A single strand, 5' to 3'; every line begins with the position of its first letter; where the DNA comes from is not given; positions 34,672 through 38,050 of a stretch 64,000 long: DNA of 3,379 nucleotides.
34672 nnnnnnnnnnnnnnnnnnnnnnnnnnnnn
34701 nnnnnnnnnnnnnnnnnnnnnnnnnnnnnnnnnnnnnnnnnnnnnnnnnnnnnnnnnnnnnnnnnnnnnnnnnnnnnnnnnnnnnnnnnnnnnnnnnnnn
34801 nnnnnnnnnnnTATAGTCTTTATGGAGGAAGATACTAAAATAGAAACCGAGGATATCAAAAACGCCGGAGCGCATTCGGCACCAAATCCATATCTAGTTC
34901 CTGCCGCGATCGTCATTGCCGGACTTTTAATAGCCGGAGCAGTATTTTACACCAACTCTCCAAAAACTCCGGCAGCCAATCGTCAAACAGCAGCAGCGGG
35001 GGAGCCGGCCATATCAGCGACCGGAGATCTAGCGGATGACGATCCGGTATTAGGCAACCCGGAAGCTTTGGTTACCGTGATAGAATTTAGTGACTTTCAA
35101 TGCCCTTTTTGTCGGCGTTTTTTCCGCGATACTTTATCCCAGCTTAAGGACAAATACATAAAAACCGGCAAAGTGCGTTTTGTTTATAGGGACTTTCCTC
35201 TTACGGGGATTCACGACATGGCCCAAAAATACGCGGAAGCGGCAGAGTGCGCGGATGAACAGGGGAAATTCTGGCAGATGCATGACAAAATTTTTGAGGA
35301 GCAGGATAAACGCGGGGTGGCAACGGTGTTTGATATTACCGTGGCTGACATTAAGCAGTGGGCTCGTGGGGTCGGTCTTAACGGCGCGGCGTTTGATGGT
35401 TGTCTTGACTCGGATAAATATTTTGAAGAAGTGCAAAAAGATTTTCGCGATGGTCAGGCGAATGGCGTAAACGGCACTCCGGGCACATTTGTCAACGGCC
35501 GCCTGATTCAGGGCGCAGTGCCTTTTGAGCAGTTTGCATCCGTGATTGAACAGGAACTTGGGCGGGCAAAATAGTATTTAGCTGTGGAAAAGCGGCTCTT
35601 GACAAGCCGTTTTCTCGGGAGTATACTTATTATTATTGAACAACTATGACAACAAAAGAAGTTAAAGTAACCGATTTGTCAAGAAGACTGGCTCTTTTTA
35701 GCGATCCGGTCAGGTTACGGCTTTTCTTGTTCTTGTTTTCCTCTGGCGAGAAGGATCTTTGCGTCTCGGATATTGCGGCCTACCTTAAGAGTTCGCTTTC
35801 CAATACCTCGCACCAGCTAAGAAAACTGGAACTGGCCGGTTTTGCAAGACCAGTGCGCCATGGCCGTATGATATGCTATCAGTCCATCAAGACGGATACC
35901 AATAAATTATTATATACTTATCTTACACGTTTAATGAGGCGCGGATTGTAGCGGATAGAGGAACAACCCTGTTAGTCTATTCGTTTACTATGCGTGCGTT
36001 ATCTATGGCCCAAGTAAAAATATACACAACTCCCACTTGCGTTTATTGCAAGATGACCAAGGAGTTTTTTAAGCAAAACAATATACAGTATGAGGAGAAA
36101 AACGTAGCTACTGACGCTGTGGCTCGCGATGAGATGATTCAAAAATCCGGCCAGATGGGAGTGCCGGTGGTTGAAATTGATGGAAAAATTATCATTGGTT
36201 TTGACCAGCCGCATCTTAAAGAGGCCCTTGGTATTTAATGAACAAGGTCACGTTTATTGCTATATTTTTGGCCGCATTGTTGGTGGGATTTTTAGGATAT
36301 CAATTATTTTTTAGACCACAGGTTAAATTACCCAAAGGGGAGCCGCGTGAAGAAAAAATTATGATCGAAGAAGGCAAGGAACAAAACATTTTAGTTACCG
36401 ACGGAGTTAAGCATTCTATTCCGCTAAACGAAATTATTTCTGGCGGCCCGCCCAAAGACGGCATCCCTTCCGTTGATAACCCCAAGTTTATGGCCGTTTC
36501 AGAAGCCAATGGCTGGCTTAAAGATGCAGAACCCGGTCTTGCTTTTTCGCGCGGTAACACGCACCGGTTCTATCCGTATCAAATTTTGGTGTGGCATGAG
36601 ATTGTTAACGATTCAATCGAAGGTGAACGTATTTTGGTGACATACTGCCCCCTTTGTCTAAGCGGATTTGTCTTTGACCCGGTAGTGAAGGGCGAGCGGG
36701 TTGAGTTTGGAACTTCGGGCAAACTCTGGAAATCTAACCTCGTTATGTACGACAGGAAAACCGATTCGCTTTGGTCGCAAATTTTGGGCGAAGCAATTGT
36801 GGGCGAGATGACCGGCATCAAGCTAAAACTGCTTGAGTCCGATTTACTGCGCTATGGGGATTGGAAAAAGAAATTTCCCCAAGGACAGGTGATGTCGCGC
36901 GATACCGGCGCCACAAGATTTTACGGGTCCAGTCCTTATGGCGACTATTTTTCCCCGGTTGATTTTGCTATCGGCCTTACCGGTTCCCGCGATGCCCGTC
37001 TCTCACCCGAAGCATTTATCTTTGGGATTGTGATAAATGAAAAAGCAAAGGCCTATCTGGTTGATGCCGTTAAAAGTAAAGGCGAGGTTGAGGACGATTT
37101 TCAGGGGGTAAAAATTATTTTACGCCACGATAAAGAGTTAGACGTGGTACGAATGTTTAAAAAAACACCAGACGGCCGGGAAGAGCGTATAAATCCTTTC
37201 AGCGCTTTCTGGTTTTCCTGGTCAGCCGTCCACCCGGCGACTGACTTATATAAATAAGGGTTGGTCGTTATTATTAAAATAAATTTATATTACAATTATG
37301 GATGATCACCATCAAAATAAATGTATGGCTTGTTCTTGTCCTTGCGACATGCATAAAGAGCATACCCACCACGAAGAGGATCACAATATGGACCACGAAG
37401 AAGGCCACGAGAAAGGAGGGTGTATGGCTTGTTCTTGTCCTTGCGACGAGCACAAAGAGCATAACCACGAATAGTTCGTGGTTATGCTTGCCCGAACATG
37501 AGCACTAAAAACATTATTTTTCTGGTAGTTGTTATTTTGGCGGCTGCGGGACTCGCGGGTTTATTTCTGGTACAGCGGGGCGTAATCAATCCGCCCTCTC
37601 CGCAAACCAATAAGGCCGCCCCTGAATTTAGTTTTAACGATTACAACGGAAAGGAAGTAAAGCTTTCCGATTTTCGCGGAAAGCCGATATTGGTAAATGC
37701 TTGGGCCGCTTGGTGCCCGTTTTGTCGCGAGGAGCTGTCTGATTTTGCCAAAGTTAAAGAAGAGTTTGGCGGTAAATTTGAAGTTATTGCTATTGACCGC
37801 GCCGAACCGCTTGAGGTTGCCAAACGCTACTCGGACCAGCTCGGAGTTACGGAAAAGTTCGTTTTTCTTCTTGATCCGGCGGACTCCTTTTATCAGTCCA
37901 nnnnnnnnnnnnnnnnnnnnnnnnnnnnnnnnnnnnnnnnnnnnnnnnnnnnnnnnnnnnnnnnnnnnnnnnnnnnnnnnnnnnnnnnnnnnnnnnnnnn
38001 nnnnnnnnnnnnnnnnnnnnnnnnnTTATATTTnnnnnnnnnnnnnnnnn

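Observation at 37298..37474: Unannotated 58-aa Cys/His-rich peptide with a duplicated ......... motif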

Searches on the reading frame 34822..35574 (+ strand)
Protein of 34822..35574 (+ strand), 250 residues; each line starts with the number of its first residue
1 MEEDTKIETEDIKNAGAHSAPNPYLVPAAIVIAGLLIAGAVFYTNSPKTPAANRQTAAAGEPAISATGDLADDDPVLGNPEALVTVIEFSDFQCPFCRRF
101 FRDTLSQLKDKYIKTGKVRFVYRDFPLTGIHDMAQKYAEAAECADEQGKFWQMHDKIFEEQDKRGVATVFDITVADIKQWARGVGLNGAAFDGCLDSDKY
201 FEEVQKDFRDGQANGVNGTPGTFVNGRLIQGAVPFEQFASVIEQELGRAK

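Call 4: search_protein_families(library=pfam, proteins=[window:34822-35574:+], max_evalue=0.01)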
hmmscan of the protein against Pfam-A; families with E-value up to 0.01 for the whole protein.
window:34822-35574:+ (250 aa): 3 families
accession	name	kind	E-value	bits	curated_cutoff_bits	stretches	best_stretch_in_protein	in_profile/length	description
PF13462.12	Thioredoxin_4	-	2e-37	129.3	23.2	1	73-243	4-164/165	Thioredoxin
PF01323.26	DSBA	-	9.5e-22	78.1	25.6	2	145-242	100-190/191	DSBA-like thioredoxin domain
PF13098.12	Thioredoxin_2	-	4.1e-07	30.7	27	1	85-241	8-103/104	Thioredoxin-like domain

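Call 34: search_protein_families(library=ncbifam, proteins=[window:34822-35574:+], max_evalue=0.01)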
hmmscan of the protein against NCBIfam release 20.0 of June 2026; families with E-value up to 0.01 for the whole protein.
window:34822-35574:+ (250 aa): 5 families
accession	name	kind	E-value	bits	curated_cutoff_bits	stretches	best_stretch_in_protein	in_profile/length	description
NF041057.1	Rcas_1661_fam_Se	equivalog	7.3e-43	146.9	190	1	48-244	58-246/247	Rcas_1661 family thioredoxin-like (seleno)lipoprotein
NF008657.0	PRK11657.1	equivalog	0.00013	21.3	124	1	78-160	113-188/251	thiol:disulfide interchange protein DsbG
NF047695.1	ThlDiSintDsbAHaem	equivalog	0.00016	21.2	290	1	84-228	40-177/206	thiol:disulfide interchange protein DsbA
NF008129.0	PRK10877.1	equivalog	0.00036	19.9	215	0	84-166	109-182/237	bifunctional protein-disulfide isomerase/oxidoreductase DsbC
NF008198.0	PRK10954.1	equivalog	0.003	17.3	279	1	73-228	32-177/207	thiol:disulfide interchange protein DsbA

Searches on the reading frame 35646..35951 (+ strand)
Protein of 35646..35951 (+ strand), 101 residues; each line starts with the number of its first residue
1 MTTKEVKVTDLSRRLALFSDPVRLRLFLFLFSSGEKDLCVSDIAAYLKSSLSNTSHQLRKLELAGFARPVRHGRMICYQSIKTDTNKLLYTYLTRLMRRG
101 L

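Call 4: search_protein_families(library=pfam, proteins=[window:35646-35951:+], max_evalue=0.01)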
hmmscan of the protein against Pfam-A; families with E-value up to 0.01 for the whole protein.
window:35646-35951:+ (101 aa): 2 families
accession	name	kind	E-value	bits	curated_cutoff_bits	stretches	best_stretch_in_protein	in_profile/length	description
PF01022.26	HTH_5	-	1e-09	38.5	22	1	20-67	1-45/47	Bacterial regulatory protein, arsR family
PF12840.13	HTH_20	-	3.3e-07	30.6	27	1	18-68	1-49/51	Helix-turn-helix domain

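Call 7: search_protein_families(library=ncbifam, proteins=[window:35646-35951:+], max_evalue=1)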
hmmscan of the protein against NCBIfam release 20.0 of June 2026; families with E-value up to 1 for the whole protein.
window:35646-35951:+ (101 aa): 8 families
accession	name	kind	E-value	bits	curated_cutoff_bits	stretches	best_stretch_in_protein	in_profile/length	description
NF033788.1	HTH_metalloreg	subfamily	9.7e-14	50.9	55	1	13-86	3-74/77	metalloregulator ArsR/SmtB family transcription factor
NF041413.1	ArsR_Rv2640c_fam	equivalog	5.6e-11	42.9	155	1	8-88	29-108/118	Rv2640c family ArsR-like transcriptional regulator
NF033789.1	repress_SdpR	subfamily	0.00094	19.1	100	1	18-79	5-63/79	autorepressor SdpR family transcription factor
NF047906.1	CdPbTransRegCmtR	equivalog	0.0017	18.3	150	1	1-87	1-84/104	Cd(II)/Pb(II)-sensing metalloregulatory transcriptional regulator CmtR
NF007528.0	PRK10141.1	subfamily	0.0017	18.2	97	1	17-79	12-72/117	metalloregulator ArsR/SmtB family transcription factor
NF045707.1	Dbac_1936_reg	equivalog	0.0052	16.8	115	1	18-82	14-75/99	ArsR/SmtB-type metalloregulator TsoR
NF040642.1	sulf_sens_BigR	equivalog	0.023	14.8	155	1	7-89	6-85/95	sulfite-sensing transcriptional repressor BigR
NF011022.0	PRK14451.1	equivalog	0.17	12.2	91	1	55-94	25-64/91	acylphosphatase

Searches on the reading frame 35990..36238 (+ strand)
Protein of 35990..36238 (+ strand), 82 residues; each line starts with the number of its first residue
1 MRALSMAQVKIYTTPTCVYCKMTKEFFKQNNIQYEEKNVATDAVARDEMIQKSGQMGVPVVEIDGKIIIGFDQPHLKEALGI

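Call 4: search_protein_families(library=pfam, proteins=[window:35990-36238:+], max_evalue=0.01)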
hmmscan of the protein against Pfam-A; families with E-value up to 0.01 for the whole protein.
window:35990-36238:+ (82 aa): 3 families
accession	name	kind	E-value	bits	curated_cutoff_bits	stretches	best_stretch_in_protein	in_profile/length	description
PF00462.30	Glutaredoxin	-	1.6e-20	73.5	22.9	1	9-68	1-60/60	Glutaredoxin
PF13417.12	GST_N_3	-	9.3e-06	26.3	22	1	12-69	2-58/75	Glutathione S-transferase, N-terminal domain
PF13192.12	Thioredoxin_3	-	2.1e-05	24.9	24.8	1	8-69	2-61/76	Thioredoxin domain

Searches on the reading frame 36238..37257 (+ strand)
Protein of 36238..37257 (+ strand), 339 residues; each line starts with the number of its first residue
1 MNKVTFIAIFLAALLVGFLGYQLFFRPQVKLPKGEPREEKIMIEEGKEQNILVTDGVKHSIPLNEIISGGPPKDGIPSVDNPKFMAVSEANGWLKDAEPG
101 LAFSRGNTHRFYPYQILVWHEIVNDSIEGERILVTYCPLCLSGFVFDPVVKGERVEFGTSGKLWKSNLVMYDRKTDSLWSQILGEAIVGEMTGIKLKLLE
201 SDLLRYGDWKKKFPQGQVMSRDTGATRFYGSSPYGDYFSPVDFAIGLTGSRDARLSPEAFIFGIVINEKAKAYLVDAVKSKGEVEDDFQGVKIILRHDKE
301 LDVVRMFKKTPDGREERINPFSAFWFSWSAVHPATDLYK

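Call 4: search_protein_families(library=pfam, proteins=[window:36238-37257:+], max_evalue=0.01)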
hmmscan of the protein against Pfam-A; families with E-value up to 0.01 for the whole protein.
window:36238-37257:+ (339 aa): 1 family
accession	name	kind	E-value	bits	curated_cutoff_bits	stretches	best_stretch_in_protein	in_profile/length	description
PF11376.13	DUF3179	-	6.4e-80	269.1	27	1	73-334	1-291/292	Protein of unknown function (DUF3179)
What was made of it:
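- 36238..37257 (+): DUF3179 protein with an N-terminal membrane anchor and a CPLC motif. It is the most constant upstream neighbour. Call 4 (E = 6e-80).
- Checked: The gene lies between DUF3179 (36238-37257) and a TlpA-like redoxin (37498-38025) (call 4).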

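Call 7: search_protein_families(library=ncbifam, proteins=[window:36238-37257:+], max_evalue=1)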
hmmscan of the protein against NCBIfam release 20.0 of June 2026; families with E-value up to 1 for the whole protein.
window:36238-37257:+ (339 aa): 0 families

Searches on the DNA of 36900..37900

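Call 57: search_rna_families(source=window, start=36900, end=37900, threshold=evalue, max_evalue=1)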
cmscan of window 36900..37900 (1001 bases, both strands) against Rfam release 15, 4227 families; matches with E-value up to 1: 0.
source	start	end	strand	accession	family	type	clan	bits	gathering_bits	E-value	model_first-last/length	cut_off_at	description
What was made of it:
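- Tried and rejected: No match (call 57).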
